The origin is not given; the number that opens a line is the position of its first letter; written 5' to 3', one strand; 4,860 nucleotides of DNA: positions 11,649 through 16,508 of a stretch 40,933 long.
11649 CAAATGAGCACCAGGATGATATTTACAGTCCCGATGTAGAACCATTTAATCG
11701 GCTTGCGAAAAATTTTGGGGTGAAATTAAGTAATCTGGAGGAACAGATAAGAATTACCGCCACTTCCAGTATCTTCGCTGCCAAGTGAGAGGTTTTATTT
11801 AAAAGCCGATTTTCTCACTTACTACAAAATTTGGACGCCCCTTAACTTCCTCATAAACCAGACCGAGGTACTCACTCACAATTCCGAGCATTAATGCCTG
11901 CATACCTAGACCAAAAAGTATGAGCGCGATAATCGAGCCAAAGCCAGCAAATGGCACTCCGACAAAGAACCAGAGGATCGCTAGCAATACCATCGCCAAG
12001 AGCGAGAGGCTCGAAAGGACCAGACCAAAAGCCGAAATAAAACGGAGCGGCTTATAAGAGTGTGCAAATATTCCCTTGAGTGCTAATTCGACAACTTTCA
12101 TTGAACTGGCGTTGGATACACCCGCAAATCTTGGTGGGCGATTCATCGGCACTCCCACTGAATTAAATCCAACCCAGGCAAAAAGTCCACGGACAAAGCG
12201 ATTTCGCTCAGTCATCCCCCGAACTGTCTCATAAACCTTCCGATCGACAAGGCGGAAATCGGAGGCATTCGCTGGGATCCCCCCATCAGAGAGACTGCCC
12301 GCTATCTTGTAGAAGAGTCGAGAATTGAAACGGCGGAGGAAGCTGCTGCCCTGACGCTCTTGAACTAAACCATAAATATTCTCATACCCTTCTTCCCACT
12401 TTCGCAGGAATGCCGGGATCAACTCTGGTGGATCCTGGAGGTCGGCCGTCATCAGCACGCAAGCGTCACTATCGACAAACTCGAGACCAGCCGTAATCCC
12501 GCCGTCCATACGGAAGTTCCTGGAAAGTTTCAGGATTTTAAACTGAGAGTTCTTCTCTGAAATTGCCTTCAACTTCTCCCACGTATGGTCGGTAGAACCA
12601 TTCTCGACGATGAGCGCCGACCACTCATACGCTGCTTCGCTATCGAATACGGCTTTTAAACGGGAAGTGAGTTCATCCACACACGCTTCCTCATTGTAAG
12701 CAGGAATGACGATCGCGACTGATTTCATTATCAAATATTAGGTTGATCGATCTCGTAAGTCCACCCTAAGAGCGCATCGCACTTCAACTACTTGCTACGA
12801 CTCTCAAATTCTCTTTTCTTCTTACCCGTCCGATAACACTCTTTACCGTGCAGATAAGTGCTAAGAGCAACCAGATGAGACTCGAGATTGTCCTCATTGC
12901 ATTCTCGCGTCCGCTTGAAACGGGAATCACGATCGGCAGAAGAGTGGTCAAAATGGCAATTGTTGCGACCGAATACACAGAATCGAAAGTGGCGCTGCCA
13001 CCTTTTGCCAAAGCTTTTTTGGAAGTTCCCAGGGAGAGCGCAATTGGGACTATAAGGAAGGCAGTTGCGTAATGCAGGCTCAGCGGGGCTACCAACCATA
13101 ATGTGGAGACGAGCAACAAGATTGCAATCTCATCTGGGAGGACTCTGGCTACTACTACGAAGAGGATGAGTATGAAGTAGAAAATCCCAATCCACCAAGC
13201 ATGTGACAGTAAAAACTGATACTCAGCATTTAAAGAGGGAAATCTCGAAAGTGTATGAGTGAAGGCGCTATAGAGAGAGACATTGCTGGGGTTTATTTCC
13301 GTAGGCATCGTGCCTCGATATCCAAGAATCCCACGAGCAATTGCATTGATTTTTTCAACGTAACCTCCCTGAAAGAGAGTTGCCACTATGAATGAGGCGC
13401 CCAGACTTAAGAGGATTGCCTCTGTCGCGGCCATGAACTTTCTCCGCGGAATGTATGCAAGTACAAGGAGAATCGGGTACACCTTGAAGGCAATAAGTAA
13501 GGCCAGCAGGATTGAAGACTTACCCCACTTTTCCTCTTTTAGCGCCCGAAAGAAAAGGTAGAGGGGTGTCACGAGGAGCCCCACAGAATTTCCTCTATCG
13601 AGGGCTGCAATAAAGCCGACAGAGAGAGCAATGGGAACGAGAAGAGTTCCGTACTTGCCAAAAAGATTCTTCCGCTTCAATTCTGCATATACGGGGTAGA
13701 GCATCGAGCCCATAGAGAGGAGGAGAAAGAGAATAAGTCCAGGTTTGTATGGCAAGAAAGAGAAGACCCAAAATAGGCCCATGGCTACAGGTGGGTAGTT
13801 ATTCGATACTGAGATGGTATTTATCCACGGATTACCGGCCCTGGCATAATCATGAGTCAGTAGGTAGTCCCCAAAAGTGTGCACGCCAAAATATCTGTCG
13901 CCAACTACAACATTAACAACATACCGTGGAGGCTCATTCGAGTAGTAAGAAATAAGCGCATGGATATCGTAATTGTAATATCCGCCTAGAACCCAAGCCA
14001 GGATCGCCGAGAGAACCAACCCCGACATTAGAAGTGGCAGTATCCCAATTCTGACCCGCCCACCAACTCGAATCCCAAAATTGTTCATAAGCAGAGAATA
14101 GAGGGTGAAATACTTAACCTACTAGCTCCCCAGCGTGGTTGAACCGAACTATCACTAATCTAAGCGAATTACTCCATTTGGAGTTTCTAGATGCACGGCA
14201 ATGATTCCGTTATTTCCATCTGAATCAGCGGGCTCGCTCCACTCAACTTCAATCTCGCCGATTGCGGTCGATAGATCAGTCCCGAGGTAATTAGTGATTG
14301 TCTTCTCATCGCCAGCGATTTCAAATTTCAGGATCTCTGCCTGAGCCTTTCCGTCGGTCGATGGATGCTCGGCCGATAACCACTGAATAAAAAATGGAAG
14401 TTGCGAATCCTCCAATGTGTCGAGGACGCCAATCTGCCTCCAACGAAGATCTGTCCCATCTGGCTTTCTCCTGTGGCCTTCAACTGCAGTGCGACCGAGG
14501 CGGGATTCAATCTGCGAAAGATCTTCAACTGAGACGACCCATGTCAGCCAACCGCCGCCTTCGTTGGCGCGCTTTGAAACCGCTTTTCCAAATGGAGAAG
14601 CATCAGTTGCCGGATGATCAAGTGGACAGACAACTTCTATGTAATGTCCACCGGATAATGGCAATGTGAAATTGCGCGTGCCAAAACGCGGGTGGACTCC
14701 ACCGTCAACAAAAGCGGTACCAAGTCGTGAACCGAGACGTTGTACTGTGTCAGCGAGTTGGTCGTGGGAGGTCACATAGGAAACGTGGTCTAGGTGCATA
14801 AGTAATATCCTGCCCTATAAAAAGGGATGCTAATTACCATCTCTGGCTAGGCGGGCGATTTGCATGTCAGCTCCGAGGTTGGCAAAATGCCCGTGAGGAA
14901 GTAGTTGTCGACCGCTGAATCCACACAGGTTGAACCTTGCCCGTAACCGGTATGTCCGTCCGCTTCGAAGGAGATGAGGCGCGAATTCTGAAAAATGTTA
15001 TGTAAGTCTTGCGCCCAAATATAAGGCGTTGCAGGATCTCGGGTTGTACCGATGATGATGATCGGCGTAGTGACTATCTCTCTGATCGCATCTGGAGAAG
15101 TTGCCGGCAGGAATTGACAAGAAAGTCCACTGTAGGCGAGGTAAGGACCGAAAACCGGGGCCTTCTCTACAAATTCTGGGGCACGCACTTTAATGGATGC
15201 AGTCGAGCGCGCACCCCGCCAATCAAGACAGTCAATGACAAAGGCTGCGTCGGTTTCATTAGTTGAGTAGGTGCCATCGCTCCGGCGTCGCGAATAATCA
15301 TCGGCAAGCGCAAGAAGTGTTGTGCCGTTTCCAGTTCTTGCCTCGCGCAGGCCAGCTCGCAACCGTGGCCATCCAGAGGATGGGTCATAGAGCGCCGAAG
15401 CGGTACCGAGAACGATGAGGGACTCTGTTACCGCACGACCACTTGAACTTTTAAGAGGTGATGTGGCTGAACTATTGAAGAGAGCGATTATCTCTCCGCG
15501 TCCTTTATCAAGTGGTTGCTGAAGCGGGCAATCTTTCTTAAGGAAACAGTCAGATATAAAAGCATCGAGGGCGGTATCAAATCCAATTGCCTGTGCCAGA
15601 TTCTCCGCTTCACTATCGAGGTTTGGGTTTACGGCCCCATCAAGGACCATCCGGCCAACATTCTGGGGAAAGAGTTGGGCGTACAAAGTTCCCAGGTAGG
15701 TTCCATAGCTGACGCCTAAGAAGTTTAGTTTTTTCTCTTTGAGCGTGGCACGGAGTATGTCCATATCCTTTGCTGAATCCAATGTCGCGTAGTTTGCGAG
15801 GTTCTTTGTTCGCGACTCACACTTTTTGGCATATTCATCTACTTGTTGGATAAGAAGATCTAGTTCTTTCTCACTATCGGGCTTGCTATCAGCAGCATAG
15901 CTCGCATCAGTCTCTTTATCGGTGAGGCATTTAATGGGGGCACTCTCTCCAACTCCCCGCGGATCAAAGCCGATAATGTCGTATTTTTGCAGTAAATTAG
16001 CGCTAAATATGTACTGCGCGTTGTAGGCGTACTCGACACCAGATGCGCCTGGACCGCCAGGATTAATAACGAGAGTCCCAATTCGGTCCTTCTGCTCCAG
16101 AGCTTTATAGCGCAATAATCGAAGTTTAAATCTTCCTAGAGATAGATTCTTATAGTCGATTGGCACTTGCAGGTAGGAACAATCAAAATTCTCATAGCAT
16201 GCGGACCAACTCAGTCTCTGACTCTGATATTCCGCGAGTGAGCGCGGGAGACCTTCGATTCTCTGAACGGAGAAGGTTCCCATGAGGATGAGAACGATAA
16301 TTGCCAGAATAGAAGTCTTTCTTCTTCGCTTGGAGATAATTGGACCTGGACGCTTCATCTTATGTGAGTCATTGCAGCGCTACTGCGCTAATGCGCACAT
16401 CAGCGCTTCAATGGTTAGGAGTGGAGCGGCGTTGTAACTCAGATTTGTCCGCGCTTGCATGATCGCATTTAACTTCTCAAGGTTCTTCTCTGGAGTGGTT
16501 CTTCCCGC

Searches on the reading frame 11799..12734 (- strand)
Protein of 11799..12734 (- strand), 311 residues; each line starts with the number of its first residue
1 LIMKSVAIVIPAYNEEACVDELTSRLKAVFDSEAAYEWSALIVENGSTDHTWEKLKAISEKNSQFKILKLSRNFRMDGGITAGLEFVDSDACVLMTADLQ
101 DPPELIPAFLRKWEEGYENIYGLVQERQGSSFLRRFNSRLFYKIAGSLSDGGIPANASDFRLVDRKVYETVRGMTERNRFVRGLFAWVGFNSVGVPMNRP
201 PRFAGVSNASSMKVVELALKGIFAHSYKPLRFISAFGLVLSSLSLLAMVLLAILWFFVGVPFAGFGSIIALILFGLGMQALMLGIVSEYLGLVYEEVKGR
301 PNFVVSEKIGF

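Call 5: search_protein_families(library=pfam, proteins=[window:11799-12734:-])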
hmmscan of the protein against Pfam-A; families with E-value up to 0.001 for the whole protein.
window:11799-12734:- (311 aa): 1 family
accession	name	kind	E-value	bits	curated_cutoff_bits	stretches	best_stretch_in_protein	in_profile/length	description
PF00535.33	Glycos_transf_2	-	8.8e-25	88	23.3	1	8-171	2-167/168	Glycosyl transferase family 2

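Call 6: search_protein_families(library=ncbifam, proteins=[window:11799-12734:-])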
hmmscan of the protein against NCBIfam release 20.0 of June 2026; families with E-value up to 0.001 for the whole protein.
window:11799-12734:- (311 aa): 10 families
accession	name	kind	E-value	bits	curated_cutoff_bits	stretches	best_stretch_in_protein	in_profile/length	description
NF047588.1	GlcsyltransPgfSStrep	equivalog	2.5e-68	230.5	500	1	6-307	3-304/308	glycosyltransferase PgfS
NF007986.1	PRK10714.1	equivalog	1.5e-39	135.9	529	1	3-307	5-310/316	undecaprenyl-phosphate 4-deoxy-4-formamido-L-arabinose transferase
TIGR03937.1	PgaC_IcaA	equivalog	4.5e-08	32.5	422.3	1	4-98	45-135/407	poly-beta-1,6-N-acetyl-D-glucosamine synthase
TIGR04182.1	glyco_TIGR04182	equivalog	1.4e-06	28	325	0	6-120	2-105/293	S-layer glycoprotein N-glycosyltransferase AglJ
NF038302.1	EPS_HpsE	equivalog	1e-05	24.6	300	1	6-64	3-60/307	hormogonium polysaccharide biosynthesis glycosyltransferase HpsE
NF047683.1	TeichurnBiosyTuaG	equivalog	2.2e-05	24.3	400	1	4-73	6-71/252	teichuronic acid biosynthesis protein TuaG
TIGR04283.1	glyco_like_mftF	equivalog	9.5e-05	22.1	182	1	7-61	2-52/221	TIGR04283 family arsenosugar biosynthesis glycosyltransferase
NF010496.0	PRK13915.1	equivalog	0.00013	21.2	262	1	4-102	31-130/307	glucosyl-3-phosphoglycerate synthase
NF041875.1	EPS_EpsD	equivalog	0.00042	19.8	370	1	6-157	1-152/325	exopolysaccharide biosynthesis glycosyltransferase EpsD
NF007482.0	PRK10073.1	equivalog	0.00053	19.1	423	0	4-70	6-68/334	glycosyltransferase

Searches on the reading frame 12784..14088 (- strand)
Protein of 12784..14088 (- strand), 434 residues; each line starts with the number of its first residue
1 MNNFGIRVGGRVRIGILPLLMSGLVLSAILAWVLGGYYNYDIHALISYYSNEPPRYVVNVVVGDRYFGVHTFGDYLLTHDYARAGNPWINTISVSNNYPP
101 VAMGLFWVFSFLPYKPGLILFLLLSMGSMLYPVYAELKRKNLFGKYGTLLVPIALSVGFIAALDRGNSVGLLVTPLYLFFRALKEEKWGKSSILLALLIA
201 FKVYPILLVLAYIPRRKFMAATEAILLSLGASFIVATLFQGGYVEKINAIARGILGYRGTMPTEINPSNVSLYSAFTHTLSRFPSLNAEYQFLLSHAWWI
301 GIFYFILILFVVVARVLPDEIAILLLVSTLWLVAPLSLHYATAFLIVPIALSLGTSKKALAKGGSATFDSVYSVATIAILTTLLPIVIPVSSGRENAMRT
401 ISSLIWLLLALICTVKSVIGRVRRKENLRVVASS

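Call 19: search_protein_families(library=pfam, proteins=[window:12784-14088:-], max_evalue=0.00001)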
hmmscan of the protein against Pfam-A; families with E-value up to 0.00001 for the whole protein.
window:12784-14088:- (434 aa): 1 family
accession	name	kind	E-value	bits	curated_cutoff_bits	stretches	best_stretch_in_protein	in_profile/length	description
PF09594.16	GT87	-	7.1e-13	49.3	25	1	98-335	3-237/237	Glycosyltransferase family 87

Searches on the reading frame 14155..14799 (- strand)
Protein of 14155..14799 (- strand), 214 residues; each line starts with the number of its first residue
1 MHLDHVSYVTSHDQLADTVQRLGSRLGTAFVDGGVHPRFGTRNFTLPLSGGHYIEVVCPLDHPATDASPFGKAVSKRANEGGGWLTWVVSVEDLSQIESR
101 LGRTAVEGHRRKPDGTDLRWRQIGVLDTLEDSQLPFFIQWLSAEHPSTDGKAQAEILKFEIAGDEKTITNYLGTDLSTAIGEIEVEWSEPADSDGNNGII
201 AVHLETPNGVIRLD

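Call 19: search_protein_families(library=pfam, proteins=[window:14155-14799:-], max_evalue=0.00001)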
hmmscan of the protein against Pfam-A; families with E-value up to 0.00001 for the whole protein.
window:14155-14799:- (214 aa): 1 family
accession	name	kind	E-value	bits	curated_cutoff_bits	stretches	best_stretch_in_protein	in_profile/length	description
PF13468.12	Glyoxalase_3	-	9.2e-35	120.7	25.1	1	3-166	1-165/176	Glyoxalase-like domain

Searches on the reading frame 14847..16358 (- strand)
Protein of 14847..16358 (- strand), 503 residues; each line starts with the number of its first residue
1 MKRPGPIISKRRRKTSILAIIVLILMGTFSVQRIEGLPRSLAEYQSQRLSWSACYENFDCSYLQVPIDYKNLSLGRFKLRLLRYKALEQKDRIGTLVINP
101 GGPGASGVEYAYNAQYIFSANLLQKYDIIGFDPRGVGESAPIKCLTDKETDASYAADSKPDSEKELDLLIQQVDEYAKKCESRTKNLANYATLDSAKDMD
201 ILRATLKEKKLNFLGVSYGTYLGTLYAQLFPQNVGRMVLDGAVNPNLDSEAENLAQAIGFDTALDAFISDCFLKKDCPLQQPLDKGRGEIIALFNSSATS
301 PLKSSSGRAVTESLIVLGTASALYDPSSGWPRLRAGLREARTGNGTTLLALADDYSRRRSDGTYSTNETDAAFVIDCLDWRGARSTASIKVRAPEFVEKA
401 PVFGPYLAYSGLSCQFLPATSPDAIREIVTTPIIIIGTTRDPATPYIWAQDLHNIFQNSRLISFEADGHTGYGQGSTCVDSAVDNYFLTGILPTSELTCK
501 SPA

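Call 19: search_protein_families(library=pfam, proteins=[window:14847-16358:-], max_evalue=0.00001)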
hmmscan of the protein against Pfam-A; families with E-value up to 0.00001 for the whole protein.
window:14847-16358:- (503 aa): 2 families
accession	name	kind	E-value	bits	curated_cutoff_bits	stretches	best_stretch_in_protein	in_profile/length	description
PF00561.26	Abhydrolase_1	-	7.2e-27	95.1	25.8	1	95-279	2-139/245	alpha/beta hydrolase fold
PF08386.16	Abhydrolase_4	-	8.4e-24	84.1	21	1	400-499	1-103/103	TAP-like protein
